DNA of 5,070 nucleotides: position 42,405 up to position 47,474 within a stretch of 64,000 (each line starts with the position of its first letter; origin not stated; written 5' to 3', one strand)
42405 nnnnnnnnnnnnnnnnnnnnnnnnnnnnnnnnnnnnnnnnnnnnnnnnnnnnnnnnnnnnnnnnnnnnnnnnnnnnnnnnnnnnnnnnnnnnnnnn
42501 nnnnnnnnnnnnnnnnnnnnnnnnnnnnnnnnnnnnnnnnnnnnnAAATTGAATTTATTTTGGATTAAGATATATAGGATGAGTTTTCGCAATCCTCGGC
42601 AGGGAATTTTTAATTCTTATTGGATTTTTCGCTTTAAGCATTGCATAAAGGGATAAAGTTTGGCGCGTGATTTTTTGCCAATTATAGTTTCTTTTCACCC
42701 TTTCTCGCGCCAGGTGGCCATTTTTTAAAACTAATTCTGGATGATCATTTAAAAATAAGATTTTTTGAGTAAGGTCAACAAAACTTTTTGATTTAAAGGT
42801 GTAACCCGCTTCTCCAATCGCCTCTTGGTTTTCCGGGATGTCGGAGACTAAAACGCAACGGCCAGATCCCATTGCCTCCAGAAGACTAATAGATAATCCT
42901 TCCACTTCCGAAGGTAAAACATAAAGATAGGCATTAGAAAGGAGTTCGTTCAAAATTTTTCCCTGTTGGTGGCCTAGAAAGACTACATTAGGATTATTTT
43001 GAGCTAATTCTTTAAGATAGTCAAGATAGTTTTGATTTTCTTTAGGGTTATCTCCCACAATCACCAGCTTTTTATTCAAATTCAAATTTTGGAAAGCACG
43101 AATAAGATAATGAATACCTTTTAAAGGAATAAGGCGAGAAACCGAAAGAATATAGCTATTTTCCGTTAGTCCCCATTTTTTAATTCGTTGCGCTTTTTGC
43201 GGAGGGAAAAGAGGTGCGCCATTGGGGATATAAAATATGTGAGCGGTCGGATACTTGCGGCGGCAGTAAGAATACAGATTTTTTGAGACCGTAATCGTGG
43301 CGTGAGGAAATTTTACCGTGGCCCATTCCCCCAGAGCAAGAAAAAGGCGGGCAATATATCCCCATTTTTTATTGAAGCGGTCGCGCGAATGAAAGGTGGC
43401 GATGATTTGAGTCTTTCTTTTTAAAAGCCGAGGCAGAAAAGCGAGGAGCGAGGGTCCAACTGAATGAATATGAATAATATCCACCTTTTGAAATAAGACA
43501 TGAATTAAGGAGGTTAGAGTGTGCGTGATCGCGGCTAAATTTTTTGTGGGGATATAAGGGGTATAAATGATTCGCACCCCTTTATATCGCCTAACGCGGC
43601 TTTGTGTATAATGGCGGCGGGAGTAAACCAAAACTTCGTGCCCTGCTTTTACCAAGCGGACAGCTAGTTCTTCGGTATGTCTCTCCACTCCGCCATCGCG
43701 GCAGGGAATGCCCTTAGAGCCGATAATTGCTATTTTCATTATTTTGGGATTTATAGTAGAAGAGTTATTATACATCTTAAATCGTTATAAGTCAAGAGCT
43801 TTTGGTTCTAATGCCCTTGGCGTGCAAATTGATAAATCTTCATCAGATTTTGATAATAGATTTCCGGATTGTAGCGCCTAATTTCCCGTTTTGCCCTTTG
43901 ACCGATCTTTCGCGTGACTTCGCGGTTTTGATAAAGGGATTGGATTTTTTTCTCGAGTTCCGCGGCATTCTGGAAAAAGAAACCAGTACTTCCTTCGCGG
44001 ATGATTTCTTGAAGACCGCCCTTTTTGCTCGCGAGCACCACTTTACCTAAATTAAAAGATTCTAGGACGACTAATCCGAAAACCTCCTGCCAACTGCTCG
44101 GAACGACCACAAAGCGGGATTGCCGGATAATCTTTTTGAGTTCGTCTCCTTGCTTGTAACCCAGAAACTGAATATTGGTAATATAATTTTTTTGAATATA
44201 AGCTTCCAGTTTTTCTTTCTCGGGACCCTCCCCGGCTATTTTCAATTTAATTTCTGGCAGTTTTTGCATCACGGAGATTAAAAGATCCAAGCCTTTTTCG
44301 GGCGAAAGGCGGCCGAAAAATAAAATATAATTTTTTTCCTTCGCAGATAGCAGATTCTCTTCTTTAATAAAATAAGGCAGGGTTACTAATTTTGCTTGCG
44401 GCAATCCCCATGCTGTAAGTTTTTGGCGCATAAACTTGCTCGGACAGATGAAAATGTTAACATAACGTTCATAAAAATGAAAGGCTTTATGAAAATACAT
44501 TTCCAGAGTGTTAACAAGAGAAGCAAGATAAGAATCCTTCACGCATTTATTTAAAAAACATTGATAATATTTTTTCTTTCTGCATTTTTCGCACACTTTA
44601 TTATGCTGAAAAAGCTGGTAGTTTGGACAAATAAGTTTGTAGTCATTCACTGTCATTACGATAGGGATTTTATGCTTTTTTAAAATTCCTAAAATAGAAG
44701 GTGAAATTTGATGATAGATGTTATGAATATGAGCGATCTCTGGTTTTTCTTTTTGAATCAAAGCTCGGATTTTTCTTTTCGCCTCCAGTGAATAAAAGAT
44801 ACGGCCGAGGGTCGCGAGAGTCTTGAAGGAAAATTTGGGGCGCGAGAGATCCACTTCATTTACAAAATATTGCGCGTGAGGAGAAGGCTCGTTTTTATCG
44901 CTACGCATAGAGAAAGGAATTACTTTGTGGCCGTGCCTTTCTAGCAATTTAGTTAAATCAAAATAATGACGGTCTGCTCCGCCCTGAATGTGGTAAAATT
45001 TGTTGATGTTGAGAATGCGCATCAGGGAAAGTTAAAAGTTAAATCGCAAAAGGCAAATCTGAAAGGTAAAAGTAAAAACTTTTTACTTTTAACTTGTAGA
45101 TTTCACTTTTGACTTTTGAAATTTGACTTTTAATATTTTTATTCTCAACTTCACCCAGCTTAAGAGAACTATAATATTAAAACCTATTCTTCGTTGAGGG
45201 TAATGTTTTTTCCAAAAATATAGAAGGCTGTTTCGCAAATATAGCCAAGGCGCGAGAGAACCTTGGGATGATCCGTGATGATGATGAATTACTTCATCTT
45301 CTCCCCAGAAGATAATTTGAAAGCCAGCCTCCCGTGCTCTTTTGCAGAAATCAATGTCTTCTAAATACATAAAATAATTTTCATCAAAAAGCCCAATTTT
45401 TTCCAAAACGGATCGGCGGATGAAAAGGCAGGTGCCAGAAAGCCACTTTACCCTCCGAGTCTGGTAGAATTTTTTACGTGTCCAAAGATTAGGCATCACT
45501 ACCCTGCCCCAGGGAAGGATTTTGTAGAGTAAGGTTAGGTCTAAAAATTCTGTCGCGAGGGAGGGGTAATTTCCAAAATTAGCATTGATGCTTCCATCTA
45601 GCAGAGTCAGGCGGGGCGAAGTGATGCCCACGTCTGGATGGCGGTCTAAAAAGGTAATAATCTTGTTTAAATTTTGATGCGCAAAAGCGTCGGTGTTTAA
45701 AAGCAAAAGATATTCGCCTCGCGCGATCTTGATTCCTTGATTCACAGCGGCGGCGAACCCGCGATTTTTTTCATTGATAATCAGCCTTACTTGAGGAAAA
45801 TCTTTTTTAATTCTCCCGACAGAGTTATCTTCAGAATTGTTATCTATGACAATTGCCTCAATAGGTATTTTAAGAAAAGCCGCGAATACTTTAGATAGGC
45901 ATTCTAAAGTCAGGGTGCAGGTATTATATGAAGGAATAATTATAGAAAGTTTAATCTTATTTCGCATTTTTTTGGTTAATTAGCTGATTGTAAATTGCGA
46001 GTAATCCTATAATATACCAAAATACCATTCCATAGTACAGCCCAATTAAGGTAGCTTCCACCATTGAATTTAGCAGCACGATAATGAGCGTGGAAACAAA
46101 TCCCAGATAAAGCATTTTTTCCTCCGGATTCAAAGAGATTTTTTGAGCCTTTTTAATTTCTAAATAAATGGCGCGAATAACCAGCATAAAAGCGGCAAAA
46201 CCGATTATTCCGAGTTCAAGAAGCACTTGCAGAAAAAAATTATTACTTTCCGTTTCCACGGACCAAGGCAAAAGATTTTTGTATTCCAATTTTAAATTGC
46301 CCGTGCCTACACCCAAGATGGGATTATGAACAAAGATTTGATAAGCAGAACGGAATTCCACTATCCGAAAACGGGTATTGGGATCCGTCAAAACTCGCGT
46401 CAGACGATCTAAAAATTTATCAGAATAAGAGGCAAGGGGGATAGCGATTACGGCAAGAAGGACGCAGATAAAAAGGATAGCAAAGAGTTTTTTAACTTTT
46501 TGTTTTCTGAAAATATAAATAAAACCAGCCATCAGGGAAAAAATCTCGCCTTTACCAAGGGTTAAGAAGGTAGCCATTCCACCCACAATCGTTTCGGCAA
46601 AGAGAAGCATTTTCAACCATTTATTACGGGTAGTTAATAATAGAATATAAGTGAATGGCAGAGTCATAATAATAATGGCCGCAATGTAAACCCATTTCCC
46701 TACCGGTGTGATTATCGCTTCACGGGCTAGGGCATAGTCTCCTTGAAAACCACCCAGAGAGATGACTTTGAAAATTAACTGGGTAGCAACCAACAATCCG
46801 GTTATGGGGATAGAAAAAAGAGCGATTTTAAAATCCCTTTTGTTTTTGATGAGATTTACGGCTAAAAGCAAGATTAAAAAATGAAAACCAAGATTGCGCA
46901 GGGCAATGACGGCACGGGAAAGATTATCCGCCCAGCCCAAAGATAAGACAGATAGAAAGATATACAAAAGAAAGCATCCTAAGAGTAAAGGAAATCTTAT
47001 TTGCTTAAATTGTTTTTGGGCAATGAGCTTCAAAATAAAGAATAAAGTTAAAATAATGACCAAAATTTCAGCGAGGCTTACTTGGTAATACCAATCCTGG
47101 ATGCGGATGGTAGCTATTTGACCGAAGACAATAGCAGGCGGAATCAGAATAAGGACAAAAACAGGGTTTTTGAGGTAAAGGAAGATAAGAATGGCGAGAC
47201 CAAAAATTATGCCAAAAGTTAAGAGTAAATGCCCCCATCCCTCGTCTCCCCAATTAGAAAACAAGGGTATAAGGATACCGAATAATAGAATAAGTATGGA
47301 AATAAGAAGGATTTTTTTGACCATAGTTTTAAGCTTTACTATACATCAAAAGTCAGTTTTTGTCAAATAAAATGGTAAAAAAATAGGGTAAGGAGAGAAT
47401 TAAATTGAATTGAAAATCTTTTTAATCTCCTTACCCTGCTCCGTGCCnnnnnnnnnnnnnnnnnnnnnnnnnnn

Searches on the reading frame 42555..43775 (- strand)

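Call 48: search_protein_families(library=ncbifam, proteins=[window:42555-43775:-], max_evalue=1e-10)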
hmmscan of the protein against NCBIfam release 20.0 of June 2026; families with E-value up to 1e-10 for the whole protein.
window:42555-43775:- (406 aa): 14 families
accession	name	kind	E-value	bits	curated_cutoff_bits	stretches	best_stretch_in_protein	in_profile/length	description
NF046071.1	B1-4RhmsylTfaseCps2T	equivalog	7.7e-30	104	500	1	14-372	3-379/384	beta 1-4 rhamnosyltransferase Cps2T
TIGR02149.1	glgA_Coryne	subfamily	1.1e-20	74.2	302.4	1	13-378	1-388/391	glycogen synthase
NF038295.1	EPS_HpsP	equivalog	2.1e-20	73.1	550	1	141-379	139-386/388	hormogonium polysaccharide biosynthesis glycosyltransferase HpsP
TIGR03088.1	stp2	hypoth_equivalog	8.9e-20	71.1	409.05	1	158-378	138-371/374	TIGR03088 family PEP-CTERM/XrtA system glycosyltransferase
TIGR03999.1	thiol_BshA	equivalog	2.7e-19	69.4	273.7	1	34-379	18-372/375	N-acetyl-alpha-D-glucosaminyl L-malate synthase BshA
TIGR04047.1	MSMEG_0565_glyc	hypoth_equivalog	4.4e-18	65.5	259.85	1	28-378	13-372/373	MSMEG_0565 family glycosyltransferase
NF041876.1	EPS_EpsE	equivalog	8.2e-18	64.8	400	1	179-368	187-384/389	exopolysaccharide biosynthesis GT4 family glycosyltransferase EpsE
NF038229.1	Glyco4_Geo_Pelo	equivalog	8.9e-17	61.1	400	1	177-380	132-336/338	GPMC system family 4 glycosyltransferase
NF041010.1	glycosy_Agl16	equivalog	5e-15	55.2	575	1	14-380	2-351/352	glycosylation protein Agl16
NF012028.0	PRK15484.1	subfamily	1e-13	51.2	618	1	161-372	144-370/380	lipopolysaccharide N-acetylglucosaminyltransferase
TIGR04157.1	glyco_rSAM_CFB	subfamily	1.4e-13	50.6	400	1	160-377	173-406/406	TIGR04157 family glycosyltransferase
NF053513.1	Gtran_IagA_BgsA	equivalog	4.7e-13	48.8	460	1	96-356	42-312/333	LTA glycolipid anchor biosynthesis glycosyltransferase, IagA/BgsA family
NF047684.1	TeichurnBiosyTuaC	equivalog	3.7e-12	45.9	550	1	153-377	161-386/391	teichuronic acid biosynthesis protein TuaC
NF046085.1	XrtY_assoc_Gly1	equivalog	3.9e-11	42.4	400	1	180-380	184-384/387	XrtY-associated glycosyltransferase XYAG1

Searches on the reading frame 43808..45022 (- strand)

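Call 48: search_protein_families(library=ncbifam, proteins=[window:43808-45022:-], max_evalue=1e-10)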
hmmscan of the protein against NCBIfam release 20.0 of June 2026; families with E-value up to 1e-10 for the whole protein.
window:43808-45022:- (404 aa): 17 families
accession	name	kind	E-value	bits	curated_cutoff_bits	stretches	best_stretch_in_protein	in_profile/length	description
NF046085.1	XrtY_assoc_Gly1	equivalog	1.1e-22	80.4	400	1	86-398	89-382/387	XrtY-associated glycosyltransferase XYAG1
NF041010.1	glycosy_Agl16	equivalog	9.8e-21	74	575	1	185-397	131-348/352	glycosylation protein Agl16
TIGR03999.1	thiol_BshA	equivalog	3.3e-20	72.4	273.7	1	252-398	225-371/375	N-acetyl-alpha-D-glucosaminyl L-malate synthase BshA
NF012028.0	PRK15484.1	subfamily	6.5e-19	68.3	618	1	220-368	183-346/380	lipopolysaccharide N-acetylglucosaminyltransferase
NF053787.1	GlcN_PG_synth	equivalog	1.4e-16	60.3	480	1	153-398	113-357/361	N-acetylglucosaminyl phosphatidylglycerol synthase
NF038295.1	EPS_HpsP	equivalog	1.5e-16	60.4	550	1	225-398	202-385/388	hormogonium polysaccharide biosynthesis glycosyltransferase HpsP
NF041876.1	EPS_EpsE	equivalog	2e-16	60.3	400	1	229-382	213-377/389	exopolysaccharide biosynthesis GT4 family glycosyltransferase EpsE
TIGR04063.1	stp3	hypoth_equivalog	3.3e-16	59.2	442.05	1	225-383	208-377/397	TIGR04063 family PEP-CTERM/XrtA system glycosyltransferase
TIGR03449.1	mycothiol_MshA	equivalog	4.7e-15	55.4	462.5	1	228-400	218-403/406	D-inositol-3-phosphate glycosyltransferase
NF038229.1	Glyco4_Geo_Pelo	equivalog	2e-14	53.4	400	1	223-398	154-334/338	GPMC system family 4 glycosyltransferase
TIGR02149.1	glgA_Coryne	subfamily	1.8e-13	50.4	302.4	1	228-381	202-370/391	glycogen synthase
TIGR02095.1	glgA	subfamily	2.1e-13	49.8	328.45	1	222-361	285-436/477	glycogen/starch synthase, ADP-glucose type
NF049988.1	MGlcDAGSynMgs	equivalog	3.2e-13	49.8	400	1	74-398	71-385/398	alpha-monoglucosyldiacylglycerol synthase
NF007396.0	PRK09922.1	equivalog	5.6e-13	48.5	385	1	195-397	143-355/361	lipopolysaccharide 1,6-galactosyltransferase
NF047684.1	TeichurnBiosyTuaC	equivalog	6.2e-13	48.4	550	1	224-398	213-387/391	teichuronic acid biosynthesis protein TuaC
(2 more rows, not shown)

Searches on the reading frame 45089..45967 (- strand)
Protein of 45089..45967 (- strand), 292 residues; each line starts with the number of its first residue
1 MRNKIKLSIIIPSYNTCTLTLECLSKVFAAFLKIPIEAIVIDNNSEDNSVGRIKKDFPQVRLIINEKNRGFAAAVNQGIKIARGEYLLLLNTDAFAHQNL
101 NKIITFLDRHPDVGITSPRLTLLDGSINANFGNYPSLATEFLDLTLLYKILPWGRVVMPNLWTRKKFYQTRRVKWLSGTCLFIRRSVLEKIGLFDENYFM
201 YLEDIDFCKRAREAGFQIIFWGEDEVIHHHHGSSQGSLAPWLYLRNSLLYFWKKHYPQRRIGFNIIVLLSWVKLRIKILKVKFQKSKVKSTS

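Call 48: search_protein_families(library=ncbifam, proteins=[window:45089-45967:-], max_evalue=1e-10)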
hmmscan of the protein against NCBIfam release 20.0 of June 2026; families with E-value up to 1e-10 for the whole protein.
window:45089-45967:- (292 aa): 6 families
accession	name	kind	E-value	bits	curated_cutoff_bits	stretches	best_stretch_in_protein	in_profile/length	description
TIGR03965.1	mycofact_glyco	equivalog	2e-17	63.2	280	0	7-123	76-194/467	mycofactocin biosynthesis glycosyltransferase MftF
TIGR01556.1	rhamnosyltran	subfamily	1.2e-15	57.5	200.55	0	20-118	6-110/281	rhamnosyltransferase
TIGR03937.1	PgaC_IcaA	equivalog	2.2e-15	56.5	422.3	1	6-115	46-158/407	poly-beta-1,6-N-acetyl-D-glucosamine synthase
TIGR04283.1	glyco_like_mftF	equivalog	4.2e-15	55.9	182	0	7-104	1-93/221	TIGR04283 family arsenosugar biosynthesis glycosyltransferase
NF041875.1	EPS_EpsD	equivalog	2e-14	53.7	370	0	7-100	1-96/325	exopolysaccharide biosynthesis glycosyltransferase EpsD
NF007482.0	PRK10073.1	equivalog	3.2e-12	46.1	423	1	2-98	3-100/334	glycosyltransferase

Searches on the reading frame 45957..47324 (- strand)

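Call 48: search_protein_families(library=ncbifam, proteins=[window:45957-47324:-], max_evalue=1e-10)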
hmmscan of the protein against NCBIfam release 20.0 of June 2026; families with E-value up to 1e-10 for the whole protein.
window:45957-47324:- (455 aa): 1 family
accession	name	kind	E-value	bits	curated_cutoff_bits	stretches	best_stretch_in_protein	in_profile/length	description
TIGR03097.1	PEP_O_lig_1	hypoth_equivalog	4.6e-15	55.4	188.1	1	80-445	40-403/408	putative O-glycosylation ligase, exosortase A system-associated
